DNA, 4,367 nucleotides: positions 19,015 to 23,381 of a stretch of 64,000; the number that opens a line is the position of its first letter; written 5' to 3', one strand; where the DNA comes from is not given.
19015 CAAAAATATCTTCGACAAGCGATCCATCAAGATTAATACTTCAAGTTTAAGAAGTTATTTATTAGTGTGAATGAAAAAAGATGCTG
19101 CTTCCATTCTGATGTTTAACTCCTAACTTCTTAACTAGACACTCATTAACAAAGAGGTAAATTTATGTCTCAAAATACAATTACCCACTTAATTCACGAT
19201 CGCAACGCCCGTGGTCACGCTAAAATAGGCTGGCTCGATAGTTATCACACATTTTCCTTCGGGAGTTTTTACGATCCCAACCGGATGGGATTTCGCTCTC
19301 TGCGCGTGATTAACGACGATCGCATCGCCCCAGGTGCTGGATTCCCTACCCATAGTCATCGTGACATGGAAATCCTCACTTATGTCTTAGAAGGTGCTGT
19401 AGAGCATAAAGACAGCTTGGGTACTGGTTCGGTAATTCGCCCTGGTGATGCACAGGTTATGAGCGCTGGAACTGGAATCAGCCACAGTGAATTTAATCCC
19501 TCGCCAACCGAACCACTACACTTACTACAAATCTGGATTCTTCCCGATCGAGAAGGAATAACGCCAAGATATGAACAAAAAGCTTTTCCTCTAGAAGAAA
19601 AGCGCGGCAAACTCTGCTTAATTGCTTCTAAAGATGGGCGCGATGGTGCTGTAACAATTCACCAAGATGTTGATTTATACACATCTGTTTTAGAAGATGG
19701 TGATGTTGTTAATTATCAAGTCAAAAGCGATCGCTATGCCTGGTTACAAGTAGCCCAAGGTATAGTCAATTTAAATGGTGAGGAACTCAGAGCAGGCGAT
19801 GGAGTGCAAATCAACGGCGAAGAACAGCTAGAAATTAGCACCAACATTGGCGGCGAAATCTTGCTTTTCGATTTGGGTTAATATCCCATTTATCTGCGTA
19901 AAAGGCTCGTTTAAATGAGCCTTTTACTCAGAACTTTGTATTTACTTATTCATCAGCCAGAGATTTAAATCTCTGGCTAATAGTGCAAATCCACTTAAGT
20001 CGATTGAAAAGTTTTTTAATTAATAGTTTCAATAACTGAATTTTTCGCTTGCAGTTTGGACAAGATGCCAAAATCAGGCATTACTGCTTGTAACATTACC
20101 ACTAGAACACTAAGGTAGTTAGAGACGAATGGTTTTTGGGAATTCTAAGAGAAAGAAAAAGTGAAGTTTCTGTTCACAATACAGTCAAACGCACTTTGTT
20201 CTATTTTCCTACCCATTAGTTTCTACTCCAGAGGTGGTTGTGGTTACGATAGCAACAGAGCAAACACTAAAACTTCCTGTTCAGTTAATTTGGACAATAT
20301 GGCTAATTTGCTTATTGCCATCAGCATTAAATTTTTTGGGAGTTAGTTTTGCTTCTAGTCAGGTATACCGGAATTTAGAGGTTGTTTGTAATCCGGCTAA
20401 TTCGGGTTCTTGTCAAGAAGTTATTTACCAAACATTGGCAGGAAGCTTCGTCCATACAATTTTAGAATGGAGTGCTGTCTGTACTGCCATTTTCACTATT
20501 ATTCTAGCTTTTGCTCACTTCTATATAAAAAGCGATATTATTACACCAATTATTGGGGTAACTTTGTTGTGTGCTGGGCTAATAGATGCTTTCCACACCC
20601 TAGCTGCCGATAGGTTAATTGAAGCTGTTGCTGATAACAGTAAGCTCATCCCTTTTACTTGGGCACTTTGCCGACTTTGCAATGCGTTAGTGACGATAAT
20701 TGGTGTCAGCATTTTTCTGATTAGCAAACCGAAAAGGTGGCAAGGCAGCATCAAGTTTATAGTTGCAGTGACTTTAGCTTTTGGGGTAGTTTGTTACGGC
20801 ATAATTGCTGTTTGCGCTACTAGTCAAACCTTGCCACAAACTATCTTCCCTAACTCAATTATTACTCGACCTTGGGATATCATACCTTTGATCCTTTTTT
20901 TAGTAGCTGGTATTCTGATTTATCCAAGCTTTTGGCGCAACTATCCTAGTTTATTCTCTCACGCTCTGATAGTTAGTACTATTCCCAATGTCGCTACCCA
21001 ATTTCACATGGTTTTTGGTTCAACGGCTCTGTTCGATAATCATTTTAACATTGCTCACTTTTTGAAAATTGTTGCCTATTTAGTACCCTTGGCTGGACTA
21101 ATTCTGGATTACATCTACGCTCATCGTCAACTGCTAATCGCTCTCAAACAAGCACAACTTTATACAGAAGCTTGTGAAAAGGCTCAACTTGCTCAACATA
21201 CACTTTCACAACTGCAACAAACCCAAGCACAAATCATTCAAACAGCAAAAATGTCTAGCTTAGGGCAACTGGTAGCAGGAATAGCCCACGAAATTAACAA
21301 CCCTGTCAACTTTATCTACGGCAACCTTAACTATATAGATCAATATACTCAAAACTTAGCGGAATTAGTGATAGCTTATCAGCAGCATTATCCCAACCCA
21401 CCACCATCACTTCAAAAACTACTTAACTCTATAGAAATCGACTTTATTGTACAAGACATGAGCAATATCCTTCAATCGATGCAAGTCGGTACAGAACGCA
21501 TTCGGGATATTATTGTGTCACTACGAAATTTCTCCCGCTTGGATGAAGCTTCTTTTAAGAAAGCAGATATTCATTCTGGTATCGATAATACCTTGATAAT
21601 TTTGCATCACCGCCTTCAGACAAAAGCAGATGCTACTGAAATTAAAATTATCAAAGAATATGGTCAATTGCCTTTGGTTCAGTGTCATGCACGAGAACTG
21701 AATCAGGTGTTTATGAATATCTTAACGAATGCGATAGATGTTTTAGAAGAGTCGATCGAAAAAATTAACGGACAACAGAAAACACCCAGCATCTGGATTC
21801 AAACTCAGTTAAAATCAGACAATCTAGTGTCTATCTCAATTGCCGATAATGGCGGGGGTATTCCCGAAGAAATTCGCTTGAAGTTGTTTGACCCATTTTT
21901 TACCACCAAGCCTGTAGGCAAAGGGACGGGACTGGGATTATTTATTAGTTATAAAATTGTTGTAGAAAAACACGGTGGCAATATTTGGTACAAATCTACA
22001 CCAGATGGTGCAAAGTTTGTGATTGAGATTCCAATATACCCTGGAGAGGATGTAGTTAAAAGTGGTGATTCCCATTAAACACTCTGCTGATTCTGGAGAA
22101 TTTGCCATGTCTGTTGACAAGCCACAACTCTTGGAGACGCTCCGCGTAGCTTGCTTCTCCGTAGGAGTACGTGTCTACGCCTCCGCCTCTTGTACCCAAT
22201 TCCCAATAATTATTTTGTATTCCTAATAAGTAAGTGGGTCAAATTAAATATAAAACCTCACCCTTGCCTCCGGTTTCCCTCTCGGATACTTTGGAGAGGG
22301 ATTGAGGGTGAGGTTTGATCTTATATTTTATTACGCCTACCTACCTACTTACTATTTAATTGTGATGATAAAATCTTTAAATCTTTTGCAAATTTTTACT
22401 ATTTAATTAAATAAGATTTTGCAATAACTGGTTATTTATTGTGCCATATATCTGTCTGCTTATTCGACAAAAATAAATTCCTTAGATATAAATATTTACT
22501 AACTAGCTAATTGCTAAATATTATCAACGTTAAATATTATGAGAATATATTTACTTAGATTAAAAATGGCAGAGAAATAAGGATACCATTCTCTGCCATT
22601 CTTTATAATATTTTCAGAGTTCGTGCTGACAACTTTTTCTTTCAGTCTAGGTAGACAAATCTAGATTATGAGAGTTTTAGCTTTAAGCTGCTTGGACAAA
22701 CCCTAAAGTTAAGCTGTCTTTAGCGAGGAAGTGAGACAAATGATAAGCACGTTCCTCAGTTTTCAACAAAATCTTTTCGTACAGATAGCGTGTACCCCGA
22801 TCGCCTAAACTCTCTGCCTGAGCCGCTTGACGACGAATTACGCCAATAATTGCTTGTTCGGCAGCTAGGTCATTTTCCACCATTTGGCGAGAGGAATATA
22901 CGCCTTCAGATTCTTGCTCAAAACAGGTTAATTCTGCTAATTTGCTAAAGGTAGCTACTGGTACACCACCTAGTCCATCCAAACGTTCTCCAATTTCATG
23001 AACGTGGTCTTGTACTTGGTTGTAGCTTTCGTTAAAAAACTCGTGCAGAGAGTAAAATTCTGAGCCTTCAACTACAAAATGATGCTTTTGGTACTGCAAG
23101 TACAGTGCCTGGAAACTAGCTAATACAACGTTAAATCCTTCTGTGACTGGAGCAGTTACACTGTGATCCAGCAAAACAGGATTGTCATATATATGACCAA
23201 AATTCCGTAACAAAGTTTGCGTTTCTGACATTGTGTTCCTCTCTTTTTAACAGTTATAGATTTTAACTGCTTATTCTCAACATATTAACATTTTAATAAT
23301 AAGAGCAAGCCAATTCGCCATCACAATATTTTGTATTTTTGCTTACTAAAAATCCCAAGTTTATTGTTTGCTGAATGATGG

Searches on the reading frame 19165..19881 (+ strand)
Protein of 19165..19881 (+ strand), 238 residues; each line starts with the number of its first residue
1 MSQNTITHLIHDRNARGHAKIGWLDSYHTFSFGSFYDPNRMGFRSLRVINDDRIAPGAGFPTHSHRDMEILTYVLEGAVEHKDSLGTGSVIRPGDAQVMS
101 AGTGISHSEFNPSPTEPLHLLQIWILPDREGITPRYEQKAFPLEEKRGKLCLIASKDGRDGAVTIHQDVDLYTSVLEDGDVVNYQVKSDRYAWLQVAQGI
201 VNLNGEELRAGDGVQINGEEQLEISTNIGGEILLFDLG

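Call 59: search_protein_families(library=pfam, proteins=[window:19165-19881:+], max_evalue=0.00001)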
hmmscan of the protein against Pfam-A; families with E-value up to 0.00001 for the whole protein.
window:19165-19881:+ (238 aa): 3 families
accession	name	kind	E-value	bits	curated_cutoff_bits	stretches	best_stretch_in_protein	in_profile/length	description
PF02678.22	Pirin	-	2.1e-37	127.9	26.1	1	15-125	7-108/108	Pirin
PF17954.7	Pirin_C_2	-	2.8e-29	101.6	22.9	1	152-237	1-86/86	Quercetinase C-terminal cupin domain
PF07883.17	Cupin_2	-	3.2e-07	30.4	27.2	1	53-123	4-69/70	Cupin domain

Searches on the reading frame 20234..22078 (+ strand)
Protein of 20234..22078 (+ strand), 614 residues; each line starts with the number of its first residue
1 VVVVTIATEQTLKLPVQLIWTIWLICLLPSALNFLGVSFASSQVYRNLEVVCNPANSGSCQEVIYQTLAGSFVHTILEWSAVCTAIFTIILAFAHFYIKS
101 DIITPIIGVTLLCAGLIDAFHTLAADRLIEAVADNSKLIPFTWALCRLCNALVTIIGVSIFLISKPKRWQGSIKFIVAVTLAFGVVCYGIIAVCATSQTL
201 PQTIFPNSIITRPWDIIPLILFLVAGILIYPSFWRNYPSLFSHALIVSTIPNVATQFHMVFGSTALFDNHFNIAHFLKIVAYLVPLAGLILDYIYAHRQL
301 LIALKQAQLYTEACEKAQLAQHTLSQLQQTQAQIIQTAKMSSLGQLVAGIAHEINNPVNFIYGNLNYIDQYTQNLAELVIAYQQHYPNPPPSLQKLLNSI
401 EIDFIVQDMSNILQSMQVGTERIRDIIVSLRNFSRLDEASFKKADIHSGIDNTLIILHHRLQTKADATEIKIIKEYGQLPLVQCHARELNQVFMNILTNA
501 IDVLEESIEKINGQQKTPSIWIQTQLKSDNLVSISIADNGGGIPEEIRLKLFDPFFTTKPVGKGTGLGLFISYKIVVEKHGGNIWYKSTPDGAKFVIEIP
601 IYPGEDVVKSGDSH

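Call 59: search_protein_families(library=pfam, proteins=[window:20234-22078:+], max_evalue=0.00001)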
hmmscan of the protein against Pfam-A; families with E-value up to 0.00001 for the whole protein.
window:20234-22078:+ (614 aa): 3 families
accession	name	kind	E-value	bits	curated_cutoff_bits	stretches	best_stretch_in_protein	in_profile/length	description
PF02518.31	HATPase_c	-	2.1e-23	83.3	26.4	1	486-601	3-109/111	Histidine kinase-, DNA gyrase B-, and HSP90-like ATPase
PF17159.10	MASE3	-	1.8e-10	41.3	31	1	72-289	8-218/226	Membrane-associated sensor domain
PF00512.31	HisKA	-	1.3e-07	32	26.9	0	343-438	2-65/66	His Kinase A (phospho-acceptor) domain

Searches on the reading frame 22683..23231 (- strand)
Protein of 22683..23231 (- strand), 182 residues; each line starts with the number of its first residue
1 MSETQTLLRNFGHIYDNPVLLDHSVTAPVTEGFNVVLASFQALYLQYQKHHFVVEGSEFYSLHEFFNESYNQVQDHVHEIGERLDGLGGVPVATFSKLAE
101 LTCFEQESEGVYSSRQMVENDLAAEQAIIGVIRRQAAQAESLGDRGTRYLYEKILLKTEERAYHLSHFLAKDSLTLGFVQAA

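Call 59: search_protein_families(library=pfam, proteins=[window:22683-23231:-], max_evalue=0.00001)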
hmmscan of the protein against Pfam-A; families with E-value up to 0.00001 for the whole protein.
window:22683-23231:- (182 aa): 1 family
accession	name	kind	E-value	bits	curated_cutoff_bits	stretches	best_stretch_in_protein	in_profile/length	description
PF00210.30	Ferritin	-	1.7e-26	93.3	24.5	1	34-173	5-140/142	Ferritin-like domain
